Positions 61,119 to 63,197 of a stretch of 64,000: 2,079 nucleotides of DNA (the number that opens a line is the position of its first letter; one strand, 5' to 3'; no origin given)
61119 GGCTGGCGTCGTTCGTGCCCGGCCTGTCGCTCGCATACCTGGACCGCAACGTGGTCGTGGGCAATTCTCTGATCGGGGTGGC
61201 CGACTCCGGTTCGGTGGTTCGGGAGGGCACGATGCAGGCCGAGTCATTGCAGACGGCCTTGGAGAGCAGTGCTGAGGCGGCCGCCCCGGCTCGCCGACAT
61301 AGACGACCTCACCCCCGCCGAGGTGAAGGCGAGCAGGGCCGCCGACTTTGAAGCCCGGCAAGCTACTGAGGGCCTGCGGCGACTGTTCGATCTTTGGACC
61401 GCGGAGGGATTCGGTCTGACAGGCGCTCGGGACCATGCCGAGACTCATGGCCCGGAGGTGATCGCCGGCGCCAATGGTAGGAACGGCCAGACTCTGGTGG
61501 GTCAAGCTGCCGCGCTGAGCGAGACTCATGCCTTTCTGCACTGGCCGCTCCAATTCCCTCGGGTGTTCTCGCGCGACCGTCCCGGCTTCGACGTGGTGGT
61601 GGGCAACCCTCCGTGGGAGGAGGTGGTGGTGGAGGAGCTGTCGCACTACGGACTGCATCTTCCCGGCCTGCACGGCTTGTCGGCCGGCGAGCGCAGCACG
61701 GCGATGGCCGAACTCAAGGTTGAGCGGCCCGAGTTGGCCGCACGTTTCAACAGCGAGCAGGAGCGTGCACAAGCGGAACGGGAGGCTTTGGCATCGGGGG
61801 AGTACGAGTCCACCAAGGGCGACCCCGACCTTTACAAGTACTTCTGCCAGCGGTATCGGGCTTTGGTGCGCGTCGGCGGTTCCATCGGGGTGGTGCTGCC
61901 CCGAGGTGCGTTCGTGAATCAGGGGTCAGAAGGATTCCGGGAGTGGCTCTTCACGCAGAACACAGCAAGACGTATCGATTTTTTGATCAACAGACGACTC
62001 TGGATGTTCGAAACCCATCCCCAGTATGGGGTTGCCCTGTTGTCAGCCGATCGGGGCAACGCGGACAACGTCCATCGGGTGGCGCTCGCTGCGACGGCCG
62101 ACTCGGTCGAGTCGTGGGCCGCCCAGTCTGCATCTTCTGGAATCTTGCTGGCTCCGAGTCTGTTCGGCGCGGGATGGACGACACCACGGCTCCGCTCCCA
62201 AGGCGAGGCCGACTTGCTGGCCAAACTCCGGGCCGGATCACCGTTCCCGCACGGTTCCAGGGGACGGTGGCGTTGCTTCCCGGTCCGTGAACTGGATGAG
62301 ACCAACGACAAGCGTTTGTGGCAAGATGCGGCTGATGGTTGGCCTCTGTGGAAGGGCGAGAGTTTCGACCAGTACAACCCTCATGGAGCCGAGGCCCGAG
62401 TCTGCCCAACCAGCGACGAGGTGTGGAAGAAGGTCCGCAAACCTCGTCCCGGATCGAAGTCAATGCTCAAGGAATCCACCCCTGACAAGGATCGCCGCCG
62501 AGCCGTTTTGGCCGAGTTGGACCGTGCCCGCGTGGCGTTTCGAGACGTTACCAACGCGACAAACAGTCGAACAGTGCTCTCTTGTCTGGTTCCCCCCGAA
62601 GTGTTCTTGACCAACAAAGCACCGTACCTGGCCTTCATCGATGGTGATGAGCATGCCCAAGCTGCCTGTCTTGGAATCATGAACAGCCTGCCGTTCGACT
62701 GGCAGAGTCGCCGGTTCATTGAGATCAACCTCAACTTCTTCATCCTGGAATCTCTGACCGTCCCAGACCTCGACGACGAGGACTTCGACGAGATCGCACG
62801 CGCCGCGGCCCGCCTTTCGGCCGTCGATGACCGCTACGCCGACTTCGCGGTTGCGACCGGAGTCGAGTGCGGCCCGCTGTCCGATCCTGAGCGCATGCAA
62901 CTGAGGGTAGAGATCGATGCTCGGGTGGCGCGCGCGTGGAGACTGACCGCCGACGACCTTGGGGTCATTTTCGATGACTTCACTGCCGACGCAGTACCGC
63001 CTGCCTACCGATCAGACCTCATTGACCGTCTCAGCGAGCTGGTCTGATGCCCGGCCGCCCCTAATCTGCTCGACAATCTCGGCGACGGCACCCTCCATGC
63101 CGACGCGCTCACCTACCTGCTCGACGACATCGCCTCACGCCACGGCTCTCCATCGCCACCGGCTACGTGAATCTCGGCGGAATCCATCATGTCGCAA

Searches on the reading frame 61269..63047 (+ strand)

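Call 29: search_protein_families(library=pfam, proteins=[window:61269-63047:+], max_evalue=0.0001)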
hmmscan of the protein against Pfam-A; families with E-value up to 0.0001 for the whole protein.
window:61269-63047:+ (592 aa): 1 family
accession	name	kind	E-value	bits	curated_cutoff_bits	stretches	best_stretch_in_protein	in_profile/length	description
PF07669.17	Eco57I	-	1e-12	48.9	25.3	1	168-236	92-162/171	Eco57I restriction-modification methylase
